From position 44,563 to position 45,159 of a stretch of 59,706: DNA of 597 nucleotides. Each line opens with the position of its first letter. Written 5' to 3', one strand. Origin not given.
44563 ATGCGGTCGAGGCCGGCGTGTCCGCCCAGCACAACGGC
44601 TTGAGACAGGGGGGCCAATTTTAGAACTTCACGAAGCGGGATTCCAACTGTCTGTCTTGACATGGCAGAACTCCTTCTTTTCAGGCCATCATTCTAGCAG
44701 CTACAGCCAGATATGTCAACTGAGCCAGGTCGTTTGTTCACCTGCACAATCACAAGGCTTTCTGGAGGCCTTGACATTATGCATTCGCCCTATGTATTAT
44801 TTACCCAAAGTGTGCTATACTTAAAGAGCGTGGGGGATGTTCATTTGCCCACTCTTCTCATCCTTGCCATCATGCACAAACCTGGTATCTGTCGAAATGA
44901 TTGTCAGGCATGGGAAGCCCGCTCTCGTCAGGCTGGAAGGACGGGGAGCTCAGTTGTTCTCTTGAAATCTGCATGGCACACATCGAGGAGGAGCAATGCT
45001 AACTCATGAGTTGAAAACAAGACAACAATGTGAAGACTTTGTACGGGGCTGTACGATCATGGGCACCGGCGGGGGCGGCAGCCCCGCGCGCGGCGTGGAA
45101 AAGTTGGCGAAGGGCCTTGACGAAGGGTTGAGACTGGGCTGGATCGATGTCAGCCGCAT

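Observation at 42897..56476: Undescribed PucR-controlled catabolic system: DUF917 + M20 + nitroreductase + DUF6092 + Dpp-type ABC + two M29-fold enzymes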

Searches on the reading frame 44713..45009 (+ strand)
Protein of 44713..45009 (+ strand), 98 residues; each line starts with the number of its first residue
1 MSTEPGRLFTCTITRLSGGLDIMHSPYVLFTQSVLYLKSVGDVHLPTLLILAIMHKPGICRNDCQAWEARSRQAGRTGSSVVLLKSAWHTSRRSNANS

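Call 3: search_protein_families(library=pfam, proteins=[window:44713-45009:+], max_evalue=0.01)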
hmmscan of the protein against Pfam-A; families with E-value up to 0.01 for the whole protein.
window:44713-45009:+ (98 aa): 0 families

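Call 4: search_protein_families(library=ncbifam, proteins=[window:44713-45009:+], max_evalue=0.01)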
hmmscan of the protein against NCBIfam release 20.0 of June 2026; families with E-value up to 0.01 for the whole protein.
window:44713-45009:+ (98 aa): 0 families
